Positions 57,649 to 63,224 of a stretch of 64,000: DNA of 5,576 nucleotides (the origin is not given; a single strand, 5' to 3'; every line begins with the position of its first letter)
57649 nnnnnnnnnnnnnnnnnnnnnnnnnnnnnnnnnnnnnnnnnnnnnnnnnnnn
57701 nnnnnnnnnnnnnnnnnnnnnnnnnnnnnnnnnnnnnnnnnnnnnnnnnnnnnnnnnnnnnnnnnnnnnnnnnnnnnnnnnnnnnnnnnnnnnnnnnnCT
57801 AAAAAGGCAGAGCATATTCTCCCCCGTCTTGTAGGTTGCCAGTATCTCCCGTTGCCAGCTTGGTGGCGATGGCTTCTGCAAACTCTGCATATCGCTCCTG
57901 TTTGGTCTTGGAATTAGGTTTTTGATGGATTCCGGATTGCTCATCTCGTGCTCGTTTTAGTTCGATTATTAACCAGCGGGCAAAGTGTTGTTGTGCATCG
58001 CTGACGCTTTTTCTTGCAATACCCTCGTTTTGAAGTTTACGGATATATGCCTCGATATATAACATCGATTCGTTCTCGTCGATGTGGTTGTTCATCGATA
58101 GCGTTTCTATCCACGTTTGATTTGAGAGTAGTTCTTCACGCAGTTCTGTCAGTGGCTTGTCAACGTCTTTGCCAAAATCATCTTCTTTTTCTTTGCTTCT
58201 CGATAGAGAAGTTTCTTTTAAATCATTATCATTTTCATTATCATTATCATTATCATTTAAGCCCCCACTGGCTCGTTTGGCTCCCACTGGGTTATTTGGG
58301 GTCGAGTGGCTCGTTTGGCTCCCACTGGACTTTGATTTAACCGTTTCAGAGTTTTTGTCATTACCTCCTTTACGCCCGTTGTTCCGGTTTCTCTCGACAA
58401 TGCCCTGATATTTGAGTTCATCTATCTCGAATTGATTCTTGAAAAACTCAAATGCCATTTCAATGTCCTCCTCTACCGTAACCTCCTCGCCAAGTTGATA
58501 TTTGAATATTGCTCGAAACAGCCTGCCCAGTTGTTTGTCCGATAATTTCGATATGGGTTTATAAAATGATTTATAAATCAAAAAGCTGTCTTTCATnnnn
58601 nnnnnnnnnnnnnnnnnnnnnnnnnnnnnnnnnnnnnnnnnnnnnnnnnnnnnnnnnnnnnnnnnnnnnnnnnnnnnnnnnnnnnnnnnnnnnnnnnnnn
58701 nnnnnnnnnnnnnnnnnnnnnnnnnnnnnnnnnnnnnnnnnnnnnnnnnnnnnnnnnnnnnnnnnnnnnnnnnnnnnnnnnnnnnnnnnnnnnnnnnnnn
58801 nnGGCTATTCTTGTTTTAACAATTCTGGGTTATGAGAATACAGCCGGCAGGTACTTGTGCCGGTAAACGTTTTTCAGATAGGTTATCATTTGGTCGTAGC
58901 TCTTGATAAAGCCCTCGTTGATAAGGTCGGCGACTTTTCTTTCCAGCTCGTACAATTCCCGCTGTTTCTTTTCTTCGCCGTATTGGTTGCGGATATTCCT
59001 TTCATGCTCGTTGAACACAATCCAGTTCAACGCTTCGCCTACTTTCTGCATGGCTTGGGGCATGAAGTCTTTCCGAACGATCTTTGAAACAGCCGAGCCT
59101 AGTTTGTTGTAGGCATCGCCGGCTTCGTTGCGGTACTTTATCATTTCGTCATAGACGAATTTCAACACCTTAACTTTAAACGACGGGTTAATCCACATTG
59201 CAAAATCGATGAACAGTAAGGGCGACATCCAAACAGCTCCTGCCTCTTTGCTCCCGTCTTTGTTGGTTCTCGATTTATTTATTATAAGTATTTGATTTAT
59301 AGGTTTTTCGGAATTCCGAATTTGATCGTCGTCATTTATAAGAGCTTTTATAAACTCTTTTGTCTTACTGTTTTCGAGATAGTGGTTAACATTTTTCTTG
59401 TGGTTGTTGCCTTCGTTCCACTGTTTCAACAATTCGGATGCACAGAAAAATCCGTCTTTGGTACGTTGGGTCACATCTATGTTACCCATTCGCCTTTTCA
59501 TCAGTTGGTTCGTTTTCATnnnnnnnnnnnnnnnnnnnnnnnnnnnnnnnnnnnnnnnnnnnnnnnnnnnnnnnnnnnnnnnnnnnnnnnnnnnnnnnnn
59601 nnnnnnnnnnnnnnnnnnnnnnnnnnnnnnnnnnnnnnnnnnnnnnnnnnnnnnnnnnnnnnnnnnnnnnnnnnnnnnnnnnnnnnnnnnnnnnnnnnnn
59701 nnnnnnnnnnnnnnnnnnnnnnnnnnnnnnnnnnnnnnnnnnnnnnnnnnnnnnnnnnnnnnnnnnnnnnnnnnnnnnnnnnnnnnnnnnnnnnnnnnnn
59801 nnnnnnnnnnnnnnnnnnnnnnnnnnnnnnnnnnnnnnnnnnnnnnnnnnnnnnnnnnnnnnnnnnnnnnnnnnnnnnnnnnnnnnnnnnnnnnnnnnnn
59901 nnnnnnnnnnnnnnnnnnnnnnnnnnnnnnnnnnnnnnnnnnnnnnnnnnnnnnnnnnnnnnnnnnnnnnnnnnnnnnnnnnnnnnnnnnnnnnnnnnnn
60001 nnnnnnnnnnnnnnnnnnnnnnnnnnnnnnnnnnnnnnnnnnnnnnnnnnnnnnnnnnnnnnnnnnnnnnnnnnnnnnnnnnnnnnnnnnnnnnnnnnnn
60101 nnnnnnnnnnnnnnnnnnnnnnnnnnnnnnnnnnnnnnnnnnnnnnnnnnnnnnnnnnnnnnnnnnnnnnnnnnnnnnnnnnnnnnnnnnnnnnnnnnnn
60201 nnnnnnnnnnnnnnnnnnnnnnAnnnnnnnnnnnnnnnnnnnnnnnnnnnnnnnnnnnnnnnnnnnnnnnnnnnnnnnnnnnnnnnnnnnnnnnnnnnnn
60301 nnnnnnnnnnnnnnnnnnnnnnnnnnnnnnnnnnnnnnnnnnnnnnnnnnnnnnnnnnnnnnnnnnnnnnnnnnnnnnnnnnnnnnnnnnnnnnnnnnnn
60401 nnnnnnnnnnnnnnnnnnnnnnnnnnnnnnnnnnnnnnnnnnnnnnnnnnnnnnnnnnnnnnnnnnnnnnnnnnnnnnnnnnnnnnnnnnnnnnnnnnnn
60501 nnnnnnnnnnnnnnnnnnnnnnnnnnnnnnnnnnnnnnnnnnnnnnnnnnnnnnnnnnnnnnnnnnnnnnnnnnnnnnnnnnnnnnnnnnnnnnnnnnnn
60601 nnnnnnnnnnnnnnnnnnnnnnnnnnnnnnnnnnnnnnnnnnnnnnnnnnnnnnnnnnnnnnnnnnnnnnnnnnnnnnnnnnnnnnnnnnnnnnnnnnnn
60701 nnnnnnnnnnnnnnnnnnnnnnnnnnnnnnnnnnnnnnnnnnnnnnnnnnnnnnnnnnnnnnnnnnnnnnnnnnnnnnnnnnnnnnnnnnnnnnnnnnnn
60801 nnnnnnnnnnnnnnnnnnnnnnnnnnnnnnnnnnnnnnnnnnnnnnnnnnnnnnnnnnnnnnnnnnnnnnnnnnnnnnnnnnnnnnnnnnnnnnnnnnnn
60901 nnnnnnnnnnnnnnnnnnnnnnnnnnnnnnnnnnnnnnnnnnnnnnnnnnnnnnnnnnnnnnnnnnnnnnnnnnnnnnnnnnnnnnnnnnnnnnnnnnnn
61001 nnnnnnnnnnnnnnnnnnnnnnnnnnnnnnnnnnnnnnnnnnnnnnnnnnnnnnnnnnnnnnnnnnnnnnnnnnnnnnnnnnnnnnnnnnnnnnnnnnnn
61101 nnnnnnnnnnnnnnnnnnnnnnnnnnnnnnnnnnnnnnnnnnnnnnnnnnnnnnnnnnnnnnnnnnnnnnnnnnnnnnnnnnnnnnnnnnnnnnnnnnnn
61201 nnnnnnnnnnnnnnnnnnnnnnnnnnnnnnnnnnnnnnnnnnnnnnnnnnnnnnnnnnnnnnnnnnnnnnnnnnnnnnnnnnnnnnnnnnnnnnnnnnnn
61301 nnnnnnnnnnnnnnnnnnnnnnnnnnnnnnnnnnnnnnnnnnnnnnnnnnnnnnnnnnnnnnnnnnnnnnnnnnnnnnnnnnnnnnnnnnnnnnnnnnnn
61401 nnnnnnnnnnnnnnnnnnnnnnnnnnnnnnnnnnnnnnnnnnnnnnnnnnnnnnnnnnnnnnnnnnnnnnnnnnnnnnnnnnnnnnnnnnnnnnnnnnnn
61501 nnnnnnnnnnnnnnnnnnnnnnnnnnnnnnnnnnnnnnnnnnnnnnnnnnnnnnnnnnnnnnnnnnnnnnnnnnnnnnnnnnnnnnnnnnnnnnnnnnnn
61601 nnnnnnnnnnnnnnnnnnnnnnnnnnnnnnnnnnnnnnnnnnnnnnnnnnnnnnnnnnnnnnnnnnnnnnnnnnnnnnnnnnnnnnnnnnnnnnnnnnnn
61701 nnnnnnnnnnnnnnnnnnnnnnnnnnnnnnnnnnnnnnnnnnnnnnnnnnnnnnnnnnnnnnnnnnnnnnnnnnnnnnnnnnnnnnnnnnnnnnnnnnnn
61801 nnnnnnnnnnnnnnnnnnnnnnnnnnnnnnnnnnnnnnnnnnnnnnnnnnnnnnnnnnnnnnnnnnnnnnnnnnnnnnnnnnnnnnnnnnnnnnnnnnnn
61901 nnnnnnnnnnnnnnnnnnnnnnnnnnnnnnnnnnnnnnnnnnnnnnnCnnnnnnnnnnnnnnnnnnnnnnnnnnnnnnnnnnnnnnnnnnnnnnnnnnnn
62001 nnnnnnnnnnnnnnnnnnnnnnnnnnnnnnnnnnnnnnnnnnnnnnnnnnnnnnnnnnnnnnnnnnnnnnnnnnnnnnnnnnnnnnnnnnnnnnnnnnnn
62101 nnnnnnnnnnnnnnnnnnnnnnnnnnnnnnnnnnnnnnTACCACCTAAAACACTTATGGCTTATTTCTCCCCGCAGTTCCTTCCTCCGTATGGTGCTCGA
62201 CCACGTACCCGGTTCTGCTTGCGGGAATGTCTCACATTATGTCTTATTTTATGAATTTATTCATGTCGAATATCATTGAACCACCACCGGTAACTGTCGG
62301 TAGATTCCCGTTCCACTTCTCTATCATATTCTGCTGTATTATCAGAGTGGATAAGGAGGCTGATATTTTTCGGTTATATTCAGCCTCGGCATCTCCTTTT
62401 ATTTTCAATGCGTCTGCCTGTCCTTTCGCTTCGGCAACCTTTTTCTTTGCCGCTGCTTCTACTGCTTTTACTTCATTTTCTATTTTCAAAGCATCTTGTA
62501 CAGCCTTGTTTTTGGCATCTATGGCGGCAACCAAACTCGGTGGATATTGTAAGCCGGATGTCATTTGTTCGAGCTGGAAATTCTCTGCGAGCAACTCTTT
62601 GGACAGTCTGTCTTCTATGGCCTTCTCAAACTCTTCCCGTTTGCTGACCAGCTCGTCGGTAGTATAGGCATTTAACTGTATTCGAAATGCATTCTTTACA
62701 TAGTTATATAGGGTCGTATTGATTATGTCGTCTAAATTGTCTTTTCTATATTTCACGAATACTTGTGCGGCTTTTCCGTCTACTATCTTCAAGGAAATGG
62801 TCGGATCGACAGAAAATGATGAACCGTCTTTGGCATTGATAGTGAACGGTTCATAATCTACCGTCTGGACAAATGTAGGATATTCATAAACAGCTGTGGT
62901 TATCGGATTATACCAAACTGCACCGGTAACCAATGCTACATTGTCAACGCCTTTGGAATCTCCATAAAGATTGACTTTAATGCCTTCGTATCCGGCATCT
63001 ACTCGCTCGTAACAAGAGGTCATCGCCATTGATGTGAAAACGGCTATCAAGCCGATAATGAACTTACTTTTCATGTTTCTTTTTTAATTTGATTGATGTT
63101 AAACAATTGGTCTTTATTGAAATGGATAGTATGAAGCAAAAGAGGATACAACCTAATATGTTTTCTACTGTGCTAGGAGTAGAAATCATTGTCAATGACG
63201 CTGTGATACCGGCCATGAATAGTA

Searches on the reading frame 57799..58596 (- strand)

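Call 66: search_protein_families(library=pfam, proteins=[window:57799-58596:-], max_evalue=0.001)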
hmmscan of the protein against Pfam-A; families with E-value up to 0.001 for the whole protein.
window:57799-58596:- (265 aa): 2 families
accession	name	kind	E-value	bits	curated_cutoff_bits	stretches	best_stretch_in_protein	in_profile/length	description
PF19808.4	DUF6291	-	2.8e-22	79.1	27.2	1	4-81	1-79/79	Family of unknown function (DUF6291)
PF25200.1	DUF7833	-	2.1e-11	44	24.3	1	154-209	2-61/63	Family of unknown function (DUF7833)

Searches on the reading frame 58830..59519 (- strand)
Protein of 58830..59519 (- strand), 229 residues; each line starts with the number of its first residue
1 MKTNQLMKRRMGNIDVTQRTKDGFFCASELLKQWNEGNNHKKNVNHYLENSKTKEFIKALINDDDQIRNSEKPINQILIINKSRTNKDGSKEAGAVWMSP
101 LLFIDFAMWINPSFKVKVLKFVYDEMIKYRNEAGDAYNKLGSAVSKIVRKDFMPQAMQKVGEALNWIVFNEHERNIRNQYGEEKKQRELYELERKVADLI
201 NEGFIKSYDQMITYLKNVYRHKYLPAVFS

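Call 66: search_protein_families(library=pfam, proteins=[window:58830-59519:-], max_evalue=0.001)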
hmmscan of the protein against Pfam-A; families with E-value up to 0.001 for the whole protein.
window:58830-59519:- (229 aa): 1 family
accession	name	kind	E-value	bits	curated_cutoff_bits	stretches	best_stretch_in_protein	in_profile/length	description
PF04383.19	KilA-N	-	1.1e-18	67.5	23.8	1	13-124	5-103/107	KilA-N domain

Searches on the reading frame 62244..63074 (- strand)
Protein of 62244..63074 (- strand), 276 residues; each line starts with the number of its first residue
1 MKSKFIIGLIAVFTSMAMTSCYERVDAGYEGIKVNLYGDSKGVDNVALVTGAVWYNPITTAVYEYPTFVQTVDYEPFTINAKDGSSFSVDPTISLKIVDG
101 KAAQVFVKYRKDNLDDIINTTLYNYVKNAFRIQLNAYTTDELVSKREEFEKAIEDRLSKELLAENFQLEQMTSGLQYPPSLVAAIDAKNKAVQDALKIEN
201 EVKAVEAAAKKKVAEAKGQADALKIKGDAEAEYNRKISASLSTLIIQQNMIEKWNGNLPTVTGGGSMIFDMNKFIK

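Call 66: search_protein_families(library=pfam, proteins=[window:62244-63074:-], max_evalue=0.001)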
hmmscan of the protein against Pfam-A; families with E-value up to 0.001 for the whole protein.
window:62244-63074:- (276 aa): 1 family
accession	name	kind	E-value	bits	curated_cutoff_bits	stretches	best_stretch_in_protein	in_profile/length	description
PF01145.31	Band_7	-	1.2e-21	78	23.6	1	24-210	2-166/176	SPFH domain / Band 7 family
